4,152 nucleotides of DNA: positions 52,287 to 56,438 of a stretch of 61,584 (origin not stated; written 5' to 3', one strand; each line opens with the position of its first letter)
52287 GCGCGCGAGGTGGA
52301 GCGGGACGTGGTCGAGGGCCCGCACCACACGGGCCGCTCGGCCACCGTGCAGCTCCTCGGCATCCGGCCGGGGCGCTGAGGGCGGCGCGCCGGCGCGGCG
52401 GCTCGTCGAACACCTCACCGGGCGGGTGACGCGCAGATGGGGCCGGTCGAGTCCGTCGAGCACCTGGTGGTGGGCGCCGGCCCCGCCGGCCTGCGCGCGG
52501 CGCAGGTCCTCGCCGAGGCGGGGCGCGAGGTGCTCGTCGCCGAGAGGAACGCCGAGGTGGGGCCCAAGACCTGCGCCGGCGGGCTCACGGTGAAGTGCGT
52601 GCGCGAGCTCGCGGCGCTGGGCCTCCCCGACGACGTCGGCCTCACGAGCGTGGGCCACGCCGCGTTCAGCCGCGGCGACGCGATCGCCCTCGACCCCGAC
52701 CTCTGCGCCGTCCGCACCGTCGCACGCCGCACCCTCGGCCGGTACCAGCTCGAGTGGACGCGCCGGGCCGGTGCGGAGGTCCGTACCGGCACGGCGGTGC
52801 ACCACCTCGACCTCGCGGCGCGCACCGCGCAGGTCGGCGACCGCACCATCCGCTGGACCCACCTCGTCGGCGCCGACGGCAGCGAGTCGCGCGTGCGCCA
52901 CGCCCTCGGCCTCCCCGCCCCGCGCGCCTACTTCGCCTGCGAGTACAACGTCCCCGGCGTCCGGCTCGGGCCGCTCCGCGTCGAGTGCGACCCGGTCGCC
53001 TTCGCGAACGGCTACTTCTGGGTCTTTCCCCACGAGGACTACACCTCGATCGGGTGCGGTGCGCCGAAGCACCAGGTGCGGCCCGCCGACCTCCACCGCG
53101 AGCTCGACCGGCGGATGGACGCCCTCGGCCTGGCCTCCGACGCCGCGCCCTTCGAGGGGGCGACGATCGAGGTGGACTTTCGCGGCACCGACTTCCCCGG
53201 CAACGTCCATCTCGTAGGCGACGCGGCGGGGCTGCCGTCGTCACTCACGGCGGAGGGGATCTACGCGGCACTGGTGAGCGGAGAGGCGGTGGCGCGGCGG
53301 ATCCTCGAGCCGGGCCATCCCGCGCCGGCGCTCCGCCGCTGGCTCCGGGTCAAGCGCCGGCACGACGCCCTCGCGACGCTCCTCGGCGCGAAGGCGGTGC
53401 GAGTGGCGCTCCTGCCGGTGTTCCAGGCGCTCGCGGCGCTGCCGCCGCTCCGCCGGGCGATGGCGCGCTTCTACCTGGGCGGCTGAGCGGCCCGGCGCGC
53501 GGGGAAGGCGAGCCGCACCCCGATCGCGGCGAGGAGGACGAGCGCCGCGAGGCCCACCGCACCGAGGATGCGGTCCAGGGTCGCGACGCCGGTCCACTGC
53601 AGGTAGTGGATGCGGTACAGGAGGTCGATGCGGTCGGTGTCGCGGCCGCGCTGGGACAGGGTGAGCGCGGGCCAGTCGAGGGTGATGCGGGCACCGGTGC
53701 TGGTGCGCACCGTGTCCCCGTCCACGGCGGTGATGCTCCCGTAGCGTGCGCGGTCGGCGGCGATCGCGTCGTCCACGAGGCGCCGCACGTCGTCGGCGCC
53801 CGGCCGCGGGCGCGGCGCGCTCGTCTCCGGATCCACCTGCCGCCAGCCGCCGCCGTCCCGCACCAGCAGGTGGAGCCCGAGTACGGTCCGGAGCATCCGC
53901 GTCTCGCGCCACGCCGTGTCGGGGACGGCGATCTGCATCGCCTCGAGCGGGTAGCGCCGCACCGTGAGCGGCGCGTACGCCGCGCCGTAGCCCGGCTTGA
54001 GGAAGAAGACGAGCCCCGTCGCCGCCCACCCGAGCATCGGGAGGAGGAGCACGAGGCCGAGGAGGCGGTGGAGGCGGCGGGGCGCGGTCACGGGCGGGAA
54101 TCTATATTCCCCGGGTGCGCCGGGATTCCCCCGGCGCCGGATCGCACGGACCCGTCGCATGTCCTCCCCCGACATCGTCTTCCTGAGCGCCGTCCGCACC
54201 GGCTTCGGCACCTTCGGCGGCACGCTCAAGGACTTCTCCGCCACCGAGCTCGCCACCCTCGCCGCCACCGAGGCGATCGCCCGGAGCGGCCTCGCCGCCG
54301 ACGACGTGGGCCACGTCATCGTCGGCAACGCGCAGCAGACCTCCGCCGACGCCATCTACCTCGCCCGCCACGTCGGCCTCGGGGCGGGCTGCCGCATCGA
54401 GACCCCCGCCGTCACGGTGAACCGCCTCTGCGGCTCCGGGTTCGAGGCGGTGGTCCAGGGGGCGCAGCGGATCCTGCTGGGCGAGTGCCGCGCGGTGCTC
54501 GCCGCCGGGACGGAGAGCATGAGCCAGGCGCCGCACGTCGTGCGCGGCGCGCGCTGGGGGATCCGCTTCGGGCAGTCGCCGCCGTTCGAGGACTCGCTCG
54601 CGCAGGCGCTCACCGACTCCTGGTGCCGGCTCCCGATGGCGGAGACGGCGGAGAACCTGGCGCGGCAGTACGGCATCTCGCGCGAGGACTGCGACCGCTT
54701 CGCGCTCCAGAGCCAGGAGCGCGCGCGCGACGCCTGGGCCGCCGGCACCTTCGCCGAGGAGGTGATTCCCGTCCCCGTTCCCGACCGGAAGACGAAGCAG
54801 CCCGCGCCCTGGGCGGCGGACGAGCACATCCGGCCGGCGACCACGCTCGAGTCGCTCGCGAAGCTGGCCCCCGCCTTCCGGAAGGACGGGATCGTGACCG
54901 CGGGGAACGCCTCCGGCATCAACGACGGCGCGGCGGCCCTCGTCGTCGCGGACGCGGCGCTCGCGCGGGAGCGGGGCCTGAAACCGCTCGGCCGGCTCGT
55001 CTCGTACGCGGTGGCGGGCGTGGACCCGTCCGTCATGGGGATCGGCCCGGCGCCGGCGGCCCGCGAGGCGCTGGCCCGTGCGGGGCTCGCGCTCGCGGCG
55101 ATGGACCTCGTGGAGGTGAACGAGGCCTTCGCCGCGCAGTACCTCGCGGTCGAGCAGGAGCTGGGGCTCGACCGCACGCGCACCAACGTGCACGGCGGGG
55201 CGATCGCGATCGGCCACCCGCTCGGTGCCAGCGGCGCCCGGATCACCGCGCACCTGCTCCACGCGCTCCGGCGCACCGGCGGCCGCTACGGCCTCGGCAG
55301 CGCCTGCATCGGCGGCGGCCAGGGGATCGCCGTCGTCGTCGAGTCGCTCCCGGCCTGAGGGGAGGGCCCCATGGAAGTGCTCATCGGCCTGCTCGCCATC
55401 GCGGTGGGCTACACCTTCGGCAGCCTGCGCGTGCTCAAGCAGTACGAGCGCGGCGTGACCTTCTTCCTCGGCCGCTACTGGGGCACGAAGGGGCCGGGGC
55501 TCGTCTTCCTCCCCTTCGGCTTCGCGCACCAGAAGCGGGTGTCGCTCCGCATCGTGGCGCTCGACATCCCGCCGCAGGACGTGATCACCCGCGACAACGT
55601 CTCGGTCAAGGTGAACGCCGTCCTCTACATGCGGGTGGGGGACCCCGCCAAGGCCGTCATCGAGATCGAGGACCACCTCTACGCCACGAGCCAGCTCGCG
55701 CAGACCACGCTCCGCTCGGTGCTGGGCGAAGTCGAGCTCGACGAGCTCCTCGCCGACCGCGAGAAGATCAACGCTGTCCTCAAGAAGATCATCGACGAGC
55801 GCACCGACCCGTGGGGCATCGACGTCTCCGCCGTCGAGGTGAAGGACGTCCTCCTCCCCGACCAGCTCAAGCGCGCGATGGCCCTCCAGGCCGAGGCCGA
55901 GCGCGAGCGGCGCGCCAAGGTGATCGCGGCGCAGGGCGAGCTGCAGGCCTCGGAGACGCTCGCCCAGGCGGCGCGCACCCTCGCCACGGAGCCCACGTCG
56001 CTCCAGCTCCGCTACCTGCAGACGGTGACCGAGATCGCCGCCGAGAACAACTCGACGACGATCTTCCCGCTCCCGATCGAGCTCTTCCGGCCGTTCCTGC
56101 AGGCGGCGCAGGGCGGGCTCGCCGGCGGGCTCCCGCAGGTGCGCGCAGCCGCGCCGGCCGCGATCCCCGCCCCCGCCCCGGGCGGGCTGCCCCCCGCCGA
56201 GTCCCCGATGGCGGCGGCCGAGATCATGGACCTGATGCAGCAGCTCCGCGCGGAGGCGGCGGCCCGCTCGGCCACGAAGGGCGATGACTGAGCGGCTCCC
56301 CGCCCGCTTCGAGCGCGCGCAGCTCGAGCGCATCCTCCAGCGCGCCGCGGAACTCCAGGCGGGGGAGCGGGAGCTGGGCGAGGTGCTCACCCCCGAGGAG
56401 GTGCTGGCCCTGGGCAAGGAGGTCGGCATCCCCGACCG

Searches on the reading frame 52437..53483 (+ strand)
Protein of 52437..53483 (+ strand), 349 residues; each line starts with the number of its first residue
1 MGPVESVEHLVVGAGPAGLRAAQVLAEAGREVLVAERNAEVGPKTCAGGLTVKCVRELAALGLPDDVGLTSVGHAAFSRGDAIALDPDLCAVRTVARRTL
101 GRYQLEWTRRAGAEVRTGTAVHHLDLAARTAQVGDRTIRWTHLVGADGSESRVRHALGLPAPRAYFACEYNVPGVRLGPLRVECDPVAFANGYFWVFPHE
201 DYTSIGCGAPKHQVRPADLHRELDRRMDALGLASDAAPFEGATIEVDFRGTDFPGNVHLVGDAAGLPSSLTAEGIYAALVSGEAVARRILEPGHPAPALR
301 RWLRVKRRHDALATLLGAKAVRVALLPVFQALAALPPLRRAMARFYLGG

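Call 23: search_protein_families(library=pfam, proteins=[window:52437-53483:+], max_evalue=0.01)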
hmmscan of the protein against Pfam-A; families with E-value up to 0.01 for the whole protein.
window:52437-53483:+ (349 aa): 10 families
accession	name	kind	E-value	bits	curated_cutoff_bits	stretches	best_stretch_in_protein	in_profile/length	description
PF01494.25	FAD_binding_3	-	1.6e-17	64.2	22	1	8-183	3-193/349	FAD binding domain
PF07992.20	Pyr_redox_2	-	1.6e-06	28.2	26.1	1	9-154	3-114/291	Pyridine nucleotide-disulphide oxidoreductase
PF13450.12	NAD_binding_8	-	5.1e-06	27.1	21.9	1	11-42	1-32/68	NAD(P)-binding Rossmann-like domain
PF03486.20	HI0933_like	-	6.2e-06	26.3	50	1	9-49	3-43/244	HI0933-like protein Rossmann domain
PF00890.30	FAD_binding_2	-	3.1e-05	23.8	20.4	1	10-47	3-41/414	FAD binding domain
PF01946.23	Thi4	-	4.6e-05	23.2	26.2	1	10-70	21-83/235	Thi4 family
PF12831.13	FAD_oxidored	-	0.00033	20.5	27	1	10-52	3-45/416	FAD dependent oxidoreductase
PF01266.30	DAO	-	0.00036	20.6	27.9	1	10-42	3-35/353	FAD dependent oxidoreductase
PF00070.33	Pyr_redox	-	0.00066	20.6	22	1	10-43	3-36/82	Pyridine nucleotide-disulphide oxidoreductase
PF13738.12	Pyr_redox_3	-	0.0024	17.6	30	1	10-39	1-31/305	Pyridine nucleotide-disulphide oxidoreductase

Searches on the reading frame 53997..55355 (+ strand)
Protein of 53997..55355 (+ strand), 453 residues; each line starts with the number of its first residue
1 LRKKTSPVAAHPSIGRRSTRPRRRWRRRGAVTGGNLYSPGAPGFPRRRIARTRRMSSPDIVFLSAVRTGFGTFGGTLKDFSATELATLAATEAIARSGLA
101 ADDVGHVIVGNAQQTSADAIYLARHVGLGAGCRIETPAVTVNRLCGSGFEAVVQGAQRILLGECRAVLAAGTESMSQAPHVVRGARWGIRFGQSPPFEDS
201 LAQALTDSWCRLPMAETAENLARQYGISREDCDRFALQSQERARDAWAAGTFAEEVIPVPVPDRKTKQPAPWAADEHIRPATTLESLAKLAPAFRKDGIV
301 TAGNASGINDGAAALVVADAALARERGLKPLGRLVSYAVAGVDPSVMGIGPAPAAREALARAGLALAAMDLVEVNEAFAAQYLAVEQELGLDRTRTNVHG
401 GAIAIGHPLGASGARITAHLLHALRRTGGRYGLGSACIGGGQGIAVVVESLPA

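Call 24: search_protein_families(library=pfam, proteins=[window:53997-55355:+], max_evalue=0.001)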
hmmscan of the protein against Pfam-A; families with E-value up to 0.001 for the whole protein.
window:53997-55355:+ (453 aa): 3 families
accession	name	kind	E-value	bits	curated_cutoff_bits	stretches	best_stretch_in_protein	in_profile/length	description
PF00108.29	Thiolase_N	-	2.9e-81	273.1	26.4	1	61-319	2-258/260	Thiolase, N-terminal domain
PF02803.24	Thiolase_C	-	5.7e-49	165.3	27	1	328-449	1-122/123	Thiolase, C-terminal domain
PF00109.32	ketoacyl-synt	-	0.00029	20.9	20.8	1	134-188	163-217/252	Beta-ketoacyl synthase, N-terminal domain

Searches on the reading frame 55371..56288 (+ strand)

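Call 24: search_protein_families(library=pfam, proteins=[window:55371-56288:+], max_evalue=0.001)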
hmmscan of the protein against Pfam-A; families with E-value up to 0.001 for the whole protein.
window:55371-56288:+ (306 aa): 2 families
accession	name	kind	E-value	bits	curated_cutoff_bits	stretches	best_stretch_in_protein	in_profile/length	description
PF01145.31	Band_7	-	1.7e-32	113.4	23.6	1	21-190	2-175/176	SPFH domain / Band 7 family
PF13421.11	Band_7_1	-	2.1e-05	24.7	24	1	83-173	105-206/211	SPFH domain-Band 7 family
